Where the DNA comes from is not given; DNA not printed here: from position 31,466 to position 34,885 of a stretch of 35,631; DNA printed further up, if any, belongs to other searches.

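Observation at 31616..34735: Carrier-less NRPS-like C-A protein with a decayed adenylation active site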

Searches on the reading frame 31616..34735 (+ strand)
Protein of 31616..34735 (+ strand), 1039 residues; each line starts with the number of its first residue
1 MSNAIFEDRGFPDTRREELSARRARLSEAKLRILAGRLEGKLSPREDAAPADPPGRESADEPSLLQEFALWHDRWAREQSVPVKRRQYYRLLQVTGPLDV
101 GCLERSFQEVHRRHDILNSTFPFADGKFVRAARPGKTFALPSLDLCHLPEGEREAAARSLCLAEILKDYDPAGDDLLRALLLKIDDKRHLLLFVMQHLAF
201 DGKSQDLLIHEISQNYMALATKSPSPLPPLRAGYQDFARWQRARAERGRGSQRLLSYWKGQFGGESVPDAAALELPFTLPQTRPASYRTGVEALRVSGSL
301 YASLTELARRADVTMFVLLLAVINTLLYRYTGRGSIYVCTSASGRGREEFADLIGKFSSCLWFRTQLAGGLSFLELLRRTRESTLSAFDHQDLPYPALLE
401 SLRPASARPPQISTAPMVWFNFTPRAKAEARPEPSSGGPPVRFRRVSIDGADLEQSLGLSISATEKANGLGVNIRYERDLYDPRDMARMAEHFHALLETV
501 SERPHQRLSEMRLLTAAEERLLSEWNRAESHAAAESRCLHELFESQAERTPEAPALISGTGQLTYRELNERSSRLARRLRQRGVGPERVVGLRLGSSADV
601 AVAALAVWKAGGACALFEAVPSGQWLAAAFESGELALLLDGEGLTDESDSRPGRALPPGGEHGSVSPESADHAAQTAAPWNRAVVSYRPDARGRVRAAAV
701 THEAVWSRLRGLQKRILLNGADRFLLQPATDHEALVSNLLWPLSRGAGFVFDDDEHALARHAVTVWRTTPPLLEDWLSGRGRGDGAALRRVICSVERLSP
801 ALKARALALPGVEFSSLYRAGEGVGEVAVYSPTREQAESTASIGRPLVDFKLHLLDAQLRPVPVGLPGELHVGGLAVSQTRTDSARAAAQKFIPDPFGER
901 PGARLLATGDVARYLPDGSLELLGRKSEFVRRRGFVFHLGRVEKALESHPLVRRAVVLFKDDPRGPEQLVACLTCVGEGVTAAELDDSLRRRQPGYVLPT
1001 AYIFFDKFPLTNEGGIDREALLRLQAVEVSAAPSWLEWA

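Call 5: search_protein_families(library=pfam, proteins=[window:31616-34735:+], max_evalue=0.01)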
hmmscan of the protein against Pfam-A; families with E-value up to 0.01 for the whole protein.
window:31616-34735:+ (1039 aa): 3 families
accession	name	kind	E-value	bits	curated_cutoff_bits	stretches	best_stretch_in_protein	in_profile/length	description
PF00668.25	Condensation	-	8.9e-65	219.6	30.6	1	92-522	33-455/456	Condensation domain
PF00501.34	AMP-binding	-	8e-40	137.2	29.9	1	543-878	1-380/384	AMP-binding enzyme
PF13193.12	AMP-binding_C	-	1.2e-06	29.8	24.5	1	942-1014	2-75/76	AMP-binding enzyme C-terminal domain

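Call 6: search_solved_structures(query=window:31616-34735:+, show_alignments=2, max_evalue=1e-10)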
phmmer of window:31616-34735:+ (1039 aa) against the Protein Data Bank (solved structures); distinct sequences matched with E-value up to 1e-10: 101 (the best 60 are shown).
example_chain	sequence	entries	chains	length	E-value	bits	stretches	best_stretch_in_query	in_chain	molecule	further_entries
6mfy_A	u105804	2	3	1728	1.3e-127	430.2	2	100-1023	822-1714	Linear gramicidin synthase subunit A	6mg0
6mfz_A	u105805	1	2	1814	2e-127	429.7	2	100-1022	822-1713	Linear gramicidin synthase subunit A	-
9be3_A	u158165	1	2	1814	2e-127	429.6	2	101-1022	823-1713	Linear gramicidin synthase subunit A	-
9be4_A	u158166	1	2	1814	2e-127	429.6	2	101-1022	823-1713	Linear gramicidin synthase subunit A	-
9meh_A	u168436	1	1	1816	2e-127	429.6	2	101-1022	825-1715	Linear gramicidin synthase subunit A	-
6p1j_A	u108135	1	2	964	3.9e-115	389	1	92-1021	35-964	Txo2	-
5u89_A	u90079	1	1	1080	3.5e-97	329.6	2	519-1021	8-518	Amino acid adenylation domain protein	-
6oyf_A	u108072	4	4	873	3.7e-97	329.5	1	92-934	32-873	Txo1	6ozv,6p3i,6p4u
8hlk_A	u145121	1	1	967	6e-83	282.4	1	63-1021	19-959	Microcystin synthetase B (Fragment)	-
8jbr_A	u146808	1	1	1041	7.6e-77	262.2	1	470-1021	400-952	McyA protein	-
8xjz_C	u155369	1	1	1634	1.8e-73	251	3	551-1025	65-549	Peptide synthetase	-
2vsq_A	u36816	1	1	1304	1.6e-70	241.3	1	92-1022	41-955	SURFACTIN SYNTHETASE SUBUNIT 3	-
6mfx_A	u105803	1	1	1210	2.7e-70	240.5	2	518-1026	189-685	Linear gramicidin synthase subunit A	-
6mfw_A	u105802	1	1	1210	2.7e-70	240.5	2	517-1026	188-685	Linear gramicidin synthase subunit A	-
9bfd_B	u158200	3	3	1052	6.9e-68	232.6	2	92-617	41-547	Tyrocidine synthase 2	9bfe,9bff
9bfd_A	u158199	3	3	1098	1.9e-51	178.1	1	520-1022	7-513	Tyrocidine synthase 1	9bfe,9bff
5ja1_A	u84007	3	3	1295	1e-47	165.8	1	469-1022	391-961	Enterobactin synthase component F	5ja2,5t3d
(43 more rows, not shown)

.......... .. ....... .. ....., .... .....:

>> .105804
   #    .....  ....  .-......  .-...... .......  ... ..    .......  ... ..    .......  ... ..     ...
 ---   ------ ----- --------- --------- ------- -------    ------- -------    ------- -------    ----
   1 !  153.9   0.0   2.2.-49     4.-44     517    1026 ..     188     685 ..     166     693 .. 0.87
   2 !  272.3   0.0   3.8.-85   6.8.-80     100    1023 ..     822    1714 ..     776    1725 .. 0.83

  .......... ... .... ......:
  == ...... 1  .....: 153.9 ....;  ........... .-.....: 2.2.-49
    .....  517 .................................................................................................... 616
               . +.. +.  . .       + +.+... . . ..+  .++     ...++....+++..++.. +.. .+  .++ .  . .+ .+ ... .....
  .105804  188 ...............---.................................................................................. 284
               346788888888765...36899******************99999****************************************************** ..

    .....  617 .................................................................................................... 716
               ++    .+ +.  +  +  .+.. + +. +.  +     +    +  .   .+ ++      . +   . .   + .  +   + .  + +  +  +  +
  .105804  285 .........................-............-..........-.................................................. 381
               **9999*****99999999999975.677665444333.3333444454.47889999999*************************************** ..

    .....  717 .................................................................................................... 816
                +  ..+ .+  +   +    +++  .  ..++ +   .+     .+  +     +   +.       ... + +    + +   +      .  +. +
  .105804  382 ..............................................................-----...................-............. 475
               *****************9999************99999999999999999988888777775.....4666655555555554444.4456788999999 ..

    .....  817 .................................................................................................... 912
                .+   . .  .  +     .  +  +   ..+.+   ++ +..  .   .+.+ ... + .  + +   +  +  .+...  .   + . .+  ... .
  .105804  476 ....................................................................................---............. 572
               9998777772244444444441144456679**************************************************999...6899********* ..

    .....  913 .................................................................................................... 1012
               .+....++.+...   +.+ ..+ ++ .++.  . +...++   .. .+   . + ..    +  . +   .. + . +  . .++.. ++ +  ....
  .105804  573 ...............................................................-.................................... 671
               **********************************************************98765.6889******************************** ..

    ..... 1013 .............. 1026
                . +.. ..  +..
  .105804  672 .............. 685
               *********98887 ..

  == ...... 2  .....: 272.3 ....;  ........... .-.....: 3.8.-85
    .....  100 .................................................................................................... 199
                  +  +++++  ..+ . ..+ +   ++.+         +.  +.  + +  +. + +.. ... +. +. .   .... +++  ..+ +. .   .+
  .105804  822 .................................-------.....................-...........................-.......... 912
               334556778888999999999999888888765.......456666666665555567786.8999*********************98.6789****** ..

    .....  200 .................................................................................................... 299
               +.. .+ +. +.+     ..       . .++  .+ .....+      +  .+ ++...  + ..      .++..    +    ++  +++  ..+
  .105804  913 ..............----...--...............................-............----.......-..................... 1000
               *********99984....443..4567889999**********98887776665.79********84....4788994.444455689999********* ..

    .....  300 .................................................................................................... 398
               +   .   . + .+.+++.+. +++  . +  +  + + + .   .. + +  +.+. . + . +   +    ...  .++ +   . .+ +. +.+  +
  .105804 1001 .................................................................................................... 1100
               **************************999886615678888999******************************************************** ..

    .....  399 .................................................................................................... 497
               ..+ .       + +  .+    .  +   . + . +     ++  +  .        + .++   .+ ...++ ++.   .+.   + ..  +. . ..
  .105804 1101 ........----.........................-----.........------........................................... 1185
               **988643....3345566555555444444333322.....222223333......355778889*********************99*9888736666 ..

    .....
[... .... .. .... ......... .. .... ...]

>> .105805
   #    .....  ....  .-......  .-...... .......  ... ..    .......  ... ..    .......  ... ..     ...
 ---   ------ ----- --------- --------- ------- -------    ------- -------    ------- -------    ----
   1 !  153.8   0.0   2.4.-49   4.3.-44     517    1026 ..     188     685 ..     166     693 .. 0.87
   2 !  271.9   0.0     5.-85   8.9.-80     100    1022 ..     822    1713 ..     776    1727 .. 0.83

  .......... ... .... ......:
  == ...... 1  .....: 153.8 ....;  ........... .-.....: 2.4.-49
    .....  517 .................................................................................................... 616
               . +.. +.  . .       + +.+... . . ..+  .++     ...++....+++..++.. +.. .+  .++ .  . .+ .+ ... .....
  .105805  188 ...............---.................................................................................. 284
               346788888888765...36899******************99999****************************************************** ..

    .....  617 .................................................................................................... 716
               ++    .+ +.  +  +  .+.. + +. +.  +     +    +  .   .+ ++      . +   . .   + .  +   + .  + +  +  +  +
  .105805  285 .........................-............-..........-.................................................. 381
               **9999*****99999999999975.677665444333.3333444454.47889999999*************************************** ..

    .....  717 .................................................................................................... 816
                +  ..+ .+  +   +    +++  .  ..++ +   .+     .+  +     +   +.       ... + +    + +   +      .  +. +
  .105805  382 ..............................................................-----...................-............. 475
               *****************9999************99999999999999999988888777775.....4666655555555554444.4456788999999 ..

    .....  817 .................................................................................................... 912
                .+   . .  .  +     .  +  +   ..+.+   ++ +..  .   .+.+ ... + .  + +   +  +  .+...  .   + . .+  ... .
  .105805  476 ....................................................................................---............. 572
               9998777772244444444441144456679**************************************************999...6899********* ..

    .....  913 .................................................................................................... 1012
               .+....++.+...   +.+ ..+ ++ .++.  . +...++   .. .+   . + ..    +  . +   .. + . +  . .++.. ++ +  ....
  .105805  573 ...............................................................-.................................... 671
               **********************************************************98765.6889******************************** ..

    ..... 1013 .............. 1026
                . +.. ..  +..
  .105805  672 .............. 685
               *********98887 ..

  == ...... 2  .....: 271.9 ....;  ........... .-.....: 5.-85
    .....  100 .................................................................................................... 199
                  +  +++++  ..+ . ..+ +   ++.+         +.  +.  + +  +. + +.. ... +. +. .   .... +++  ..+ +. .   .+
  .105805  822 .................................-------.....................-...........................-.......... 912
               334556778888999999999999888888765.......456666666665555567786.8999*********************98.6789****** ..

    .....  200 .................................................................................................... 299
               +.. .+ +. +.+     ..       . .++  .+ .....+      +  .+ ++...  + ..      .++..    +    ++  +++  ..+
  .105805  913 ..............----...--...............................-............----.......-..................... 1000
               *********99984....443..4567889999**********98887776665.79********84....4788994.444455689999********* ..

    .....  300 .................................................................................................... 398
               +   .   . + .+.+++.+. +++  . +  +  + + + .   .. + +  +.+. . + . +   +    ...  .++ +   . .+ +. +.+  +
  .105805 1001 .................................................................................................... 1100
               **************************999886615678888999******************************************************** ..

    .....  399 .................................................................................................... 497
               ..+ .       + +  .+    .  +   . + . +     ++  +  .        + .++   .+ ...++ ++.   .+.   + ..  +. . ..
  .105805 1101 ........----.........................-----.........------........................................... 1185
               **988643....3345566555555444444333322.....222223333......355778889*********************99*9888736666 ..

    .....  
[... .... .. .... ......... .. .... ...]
